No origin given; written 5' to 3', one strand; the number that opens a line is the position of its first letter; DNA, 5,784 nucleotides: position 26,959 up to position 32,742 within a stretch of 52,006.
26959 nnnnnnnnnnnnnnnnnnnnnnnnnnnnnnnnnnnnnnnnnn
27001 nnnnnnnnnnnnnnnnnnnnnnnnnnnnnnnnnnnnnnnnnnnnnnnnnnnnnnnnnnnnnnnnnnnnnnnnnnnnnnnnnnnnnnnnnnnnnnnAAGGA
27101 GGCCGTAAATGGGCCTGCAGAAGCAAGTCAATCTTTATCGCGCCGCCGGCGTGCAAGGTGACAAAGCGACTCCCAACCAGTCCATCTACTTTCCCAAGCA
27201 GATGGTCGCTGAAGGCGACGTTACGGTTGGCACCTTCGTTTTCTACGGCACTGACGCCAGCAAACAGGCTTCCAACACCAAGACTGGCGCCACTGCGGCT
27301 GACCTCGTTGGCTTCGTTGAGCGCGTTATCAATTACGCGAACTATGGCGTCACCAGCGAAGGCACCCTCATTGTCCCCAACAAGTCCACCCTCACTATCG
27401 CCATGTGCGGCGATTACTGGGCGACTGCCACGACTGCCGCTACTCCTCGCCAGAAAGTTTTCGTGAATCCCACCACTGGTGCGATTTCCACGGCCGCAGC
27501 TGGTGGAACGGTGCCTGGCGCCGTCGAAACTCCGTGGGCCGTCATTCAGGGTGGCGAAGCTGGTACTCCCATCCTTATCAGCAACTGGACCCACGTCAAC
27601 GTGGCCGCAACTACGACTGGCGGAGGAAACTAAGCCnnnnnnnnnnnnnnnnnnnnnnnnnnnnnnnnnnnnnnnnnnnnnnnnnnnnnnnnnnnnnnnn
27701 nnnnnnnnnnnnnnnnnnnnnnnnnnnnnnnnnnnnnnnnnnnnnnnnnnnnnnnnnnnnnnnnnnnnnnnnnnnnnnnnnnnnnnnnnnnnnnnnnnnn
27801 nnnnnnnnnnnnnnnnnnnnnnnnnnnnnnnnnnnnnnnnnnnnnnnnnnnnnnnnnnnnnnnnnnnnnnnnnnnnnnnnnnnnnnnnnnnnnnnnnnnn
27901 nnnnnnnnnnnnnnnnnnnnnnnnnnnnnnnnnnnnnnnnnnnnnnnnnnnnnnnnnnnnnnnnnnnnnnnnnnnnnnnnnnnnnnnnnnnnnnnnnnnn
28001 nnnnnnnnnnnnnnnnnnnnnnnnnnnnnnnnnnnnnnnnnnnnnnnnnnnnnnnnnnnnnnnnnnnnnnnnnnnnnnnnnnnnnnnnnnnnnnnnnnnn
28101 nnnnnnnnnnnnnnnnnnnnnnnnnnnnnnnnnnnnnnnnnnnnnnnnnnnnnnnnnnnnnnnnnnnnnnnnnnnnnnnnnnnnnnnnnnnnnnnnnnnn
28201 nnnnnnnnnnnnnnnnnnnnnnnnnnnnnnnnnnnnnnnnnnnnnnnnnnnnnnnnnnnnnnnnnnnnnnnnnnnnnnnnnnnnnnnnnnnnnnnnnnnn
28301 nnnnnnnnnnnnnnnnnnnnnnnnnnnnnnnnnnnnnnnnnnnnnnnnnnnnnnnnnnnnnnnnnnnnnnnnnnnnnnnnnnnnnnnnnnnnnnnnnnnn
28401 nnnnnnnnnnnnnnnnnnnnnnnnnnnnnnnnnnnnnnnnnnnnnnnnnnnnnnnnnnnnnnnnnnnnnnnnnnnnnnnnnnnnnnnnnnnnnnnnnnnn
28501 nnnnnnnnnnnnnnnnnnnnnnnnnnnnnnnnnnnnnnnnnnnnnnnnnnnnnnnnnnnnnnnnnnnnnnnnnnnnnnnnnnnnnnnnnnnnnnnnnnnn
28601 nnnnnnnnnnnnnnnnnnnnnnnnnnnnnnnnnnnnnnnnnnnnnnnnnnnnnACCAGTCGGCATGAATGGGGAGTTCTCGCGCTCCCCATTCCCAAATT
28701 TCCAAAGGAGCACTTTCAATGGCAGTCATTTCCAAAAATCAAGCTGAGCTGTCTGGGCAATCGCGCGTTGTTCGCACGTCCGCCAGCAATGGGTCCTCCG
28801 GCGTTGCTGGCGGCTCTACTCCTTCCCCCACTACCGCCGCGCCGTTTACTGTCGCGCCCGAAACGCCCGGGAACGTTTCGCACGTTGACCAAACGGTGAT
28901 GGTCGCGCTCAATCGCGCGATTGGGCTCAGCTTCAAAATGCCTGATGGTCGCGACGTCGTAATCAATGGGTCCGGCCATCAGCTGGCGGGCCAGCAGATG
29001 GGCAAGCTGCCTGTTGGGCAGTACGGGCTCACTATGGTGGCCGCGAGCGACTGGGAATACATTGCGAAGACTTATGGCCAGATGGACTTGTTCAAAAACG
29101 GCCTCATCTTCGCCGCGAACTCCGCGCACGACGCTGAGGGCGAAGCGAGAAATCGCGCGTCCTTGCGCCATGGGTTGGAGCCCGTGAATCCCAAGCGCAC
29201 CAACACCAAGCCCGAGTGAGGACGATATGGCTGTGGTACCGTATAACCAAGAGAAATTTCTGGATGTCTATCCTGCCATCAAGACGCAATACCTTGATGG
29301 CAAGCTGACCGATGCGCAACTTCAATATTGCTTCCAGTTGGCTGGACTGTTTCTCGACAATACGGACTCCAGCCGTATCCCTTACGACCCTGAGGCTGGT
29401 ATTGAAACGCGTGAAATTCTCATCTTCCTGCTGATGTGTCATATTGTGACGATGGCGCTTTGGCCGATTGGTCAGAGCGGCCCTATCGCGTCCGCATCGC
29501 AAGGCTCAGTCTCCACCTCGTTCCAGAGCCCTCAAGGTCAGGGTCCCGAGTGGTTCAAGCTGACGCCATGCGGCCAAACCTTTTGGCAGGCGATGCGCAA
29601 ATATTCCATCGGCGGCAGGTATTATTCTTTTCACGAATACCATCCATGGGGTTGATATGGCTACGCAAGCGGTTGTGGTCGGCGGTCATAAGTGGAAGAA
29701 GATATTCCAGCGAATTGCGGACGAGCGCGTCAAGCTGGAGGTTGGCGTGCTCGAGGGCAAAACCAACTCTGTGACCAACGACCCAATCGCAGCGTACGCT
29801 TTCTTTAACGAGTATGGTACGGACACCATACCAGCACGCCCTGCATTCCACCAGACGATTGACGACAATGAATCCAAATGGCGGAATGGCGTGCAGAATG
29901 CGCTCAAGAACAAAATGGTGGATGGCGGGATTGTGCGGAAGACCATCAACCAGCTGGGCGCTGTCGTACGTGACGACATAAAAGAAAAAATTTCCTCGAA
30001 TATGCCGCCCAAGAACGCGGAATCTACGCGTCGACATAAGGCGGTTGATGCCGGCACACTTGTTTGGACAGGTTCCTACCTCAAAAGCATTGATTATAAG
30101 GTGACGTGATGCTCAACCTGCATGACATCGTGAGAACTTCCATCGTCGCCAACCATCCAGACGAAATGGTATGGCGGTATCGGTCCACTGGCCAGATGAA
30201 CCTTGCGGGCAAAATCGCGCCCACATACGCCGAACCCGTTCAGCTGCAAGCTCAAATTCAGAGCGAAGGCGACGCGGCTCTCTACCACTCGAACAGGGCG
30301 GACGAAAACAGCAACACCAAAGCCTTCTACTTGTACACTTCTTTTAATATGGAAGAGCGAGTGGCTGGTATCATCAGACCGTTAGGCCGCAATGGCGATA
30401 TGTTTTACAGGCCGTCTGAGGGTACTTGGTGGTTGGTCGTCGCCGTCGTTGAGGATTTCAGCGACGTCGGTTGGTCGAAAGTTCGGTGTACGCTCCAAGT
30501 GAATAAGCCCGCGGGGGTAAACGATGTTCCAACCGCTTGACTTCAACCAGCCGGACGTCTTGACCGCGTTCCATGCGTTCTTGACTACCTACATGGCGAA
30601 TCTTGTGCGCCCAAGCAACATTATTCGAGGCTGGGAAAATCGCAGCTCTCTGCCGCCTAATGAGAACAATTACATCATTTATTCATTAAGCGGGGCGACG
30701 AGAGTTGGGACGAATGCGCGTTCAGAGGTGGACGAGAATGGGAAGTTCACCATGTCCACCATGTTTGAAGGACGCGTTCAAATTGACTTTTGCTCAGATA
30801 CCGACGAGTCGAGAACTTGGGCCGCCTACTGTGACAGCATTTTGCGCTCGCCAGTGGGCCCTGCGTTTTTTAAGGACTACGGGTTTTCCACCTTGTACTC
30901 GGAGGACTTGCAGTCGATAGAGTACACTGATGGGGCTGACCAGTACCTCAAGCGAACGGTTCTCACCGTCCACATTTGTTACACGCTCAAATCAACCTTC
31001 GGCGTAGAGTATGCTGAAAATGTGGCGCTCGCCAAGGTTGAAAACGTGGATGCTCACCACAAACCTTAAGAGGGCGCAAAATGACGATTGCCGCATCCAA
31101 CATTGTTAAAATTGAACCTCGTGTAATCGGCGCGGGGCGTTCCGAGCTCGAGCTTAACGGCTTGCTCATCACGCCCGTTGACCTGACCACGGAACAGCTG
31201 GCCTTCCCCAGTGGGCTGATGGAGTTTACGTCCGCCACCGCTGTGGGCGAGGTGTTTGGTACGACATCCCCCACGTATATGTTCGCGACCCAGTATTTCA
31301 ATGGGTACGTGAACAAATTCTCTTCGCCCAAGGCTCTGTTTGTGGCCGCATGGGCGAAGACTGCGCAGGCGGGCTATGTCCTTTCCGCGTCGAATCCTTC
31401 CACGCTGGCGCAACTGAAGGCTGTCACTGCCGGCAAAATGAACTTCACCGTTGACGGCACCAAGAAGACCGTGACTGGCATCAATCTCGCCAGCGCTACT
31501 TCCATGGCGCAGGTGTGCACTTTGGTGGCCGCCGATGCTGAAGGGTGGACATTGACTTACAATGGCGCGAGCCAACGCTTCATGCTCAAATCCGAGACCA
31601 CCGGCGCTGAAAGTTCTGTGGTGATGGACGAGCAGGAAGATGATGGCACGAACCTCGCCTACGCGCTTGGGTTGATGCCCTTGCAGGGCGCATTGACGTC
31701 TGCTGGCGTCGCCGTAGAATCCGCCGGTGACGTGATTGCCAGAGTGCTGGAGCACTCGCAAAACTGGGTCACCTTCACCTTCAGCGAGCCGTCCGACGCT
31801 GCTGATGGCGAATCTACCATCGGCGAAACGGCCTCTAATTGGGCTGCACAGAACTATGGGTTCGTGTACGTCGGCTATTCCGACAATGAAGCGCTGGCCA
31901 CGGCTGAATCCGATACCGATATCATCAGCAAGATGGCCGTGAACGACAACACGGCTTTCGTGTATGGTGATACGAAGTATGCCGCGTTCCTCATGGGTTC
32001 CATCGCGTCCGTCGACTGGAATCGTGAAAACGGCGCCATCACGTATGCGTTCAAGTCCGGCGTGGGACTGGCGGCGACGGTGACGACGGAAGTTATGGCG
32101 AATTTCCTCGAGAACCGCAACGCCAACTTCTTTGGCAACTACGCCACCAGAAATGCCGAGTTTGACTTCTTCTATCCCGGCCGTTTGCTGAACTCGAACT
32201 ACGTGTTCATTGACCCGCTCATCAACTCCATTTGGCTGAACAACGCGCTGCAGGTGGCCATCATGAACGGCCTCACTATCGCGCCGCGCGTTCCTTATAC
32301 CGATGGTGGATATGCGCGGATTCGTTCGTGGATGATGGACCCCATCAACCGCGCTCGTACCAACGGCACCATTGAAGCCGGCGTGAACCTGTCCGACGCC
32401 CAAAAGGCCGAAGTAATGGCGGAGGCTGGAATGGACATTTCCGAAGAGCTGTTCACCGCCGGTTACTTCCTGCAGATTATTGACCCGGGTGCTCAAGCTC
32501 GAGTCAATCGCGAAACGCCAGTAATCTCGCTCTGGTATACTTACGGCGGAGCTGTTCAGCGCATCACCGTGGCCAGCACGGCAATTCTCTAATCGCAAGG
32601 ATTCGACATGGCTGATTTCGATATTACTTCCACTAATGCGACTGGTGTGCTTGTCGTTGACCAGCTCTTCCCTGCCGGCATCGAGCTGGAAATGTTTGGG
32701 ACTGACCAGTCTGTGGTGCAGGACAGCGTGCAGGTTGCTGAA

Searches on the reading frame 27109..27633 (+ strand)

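Call 26: search_protein_families(library=phrogs, proteins=[window:27109-27633:+], max_evalue=0.001)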
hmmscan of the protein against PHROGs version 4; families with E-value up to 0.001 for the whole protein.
window:27109-27633:+ (174 aa): 1 family
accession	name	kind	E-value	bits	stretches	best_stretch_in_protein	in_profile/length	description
phrog_2122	-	head and packaging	3.2e-34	118.9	1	1-161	1-164/165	minor head protein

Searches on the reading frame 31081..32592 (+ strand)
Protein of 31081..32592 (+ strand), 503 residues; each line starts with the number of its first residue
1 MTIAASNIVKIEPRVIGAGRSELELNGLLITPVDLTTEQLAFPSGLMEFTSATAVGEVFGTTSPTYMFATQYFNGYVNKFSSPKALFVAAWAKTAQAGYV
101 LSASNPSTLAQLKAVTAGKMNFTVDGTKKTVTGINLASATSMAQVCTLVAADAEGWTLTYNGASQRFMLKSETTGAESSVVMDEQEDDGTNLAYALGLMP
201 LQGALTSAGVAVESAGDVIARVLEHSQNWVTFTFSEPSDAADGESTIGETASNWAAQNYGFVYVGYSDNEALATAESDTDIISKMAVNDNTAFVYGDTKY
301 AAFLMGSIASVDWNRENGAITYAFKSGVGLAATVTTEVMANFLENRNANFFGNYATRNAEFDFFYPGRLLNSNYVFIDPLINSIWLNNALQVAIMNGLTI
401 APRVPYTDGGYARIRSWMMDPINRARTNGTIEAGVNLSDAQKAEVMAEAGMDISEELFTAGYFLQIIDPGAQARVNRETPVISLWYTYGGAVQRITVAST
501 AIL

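Call 26: search_protein_families(library=phrogs, proteins=[window:31081-32592:+], max_evalue=0.001)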
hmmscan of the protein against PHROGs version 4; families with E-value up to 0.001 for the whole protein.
window:31081-32592:+ (503 aa): 2 families
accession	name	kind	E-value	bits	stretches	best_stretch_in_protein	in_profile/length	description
phrog_205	-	tail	2.2e-82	278.3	1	1-501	11-432/455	tail sheath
phrog_9590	-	unknown function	2.4e-11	44.4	1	252-450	143-324/377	-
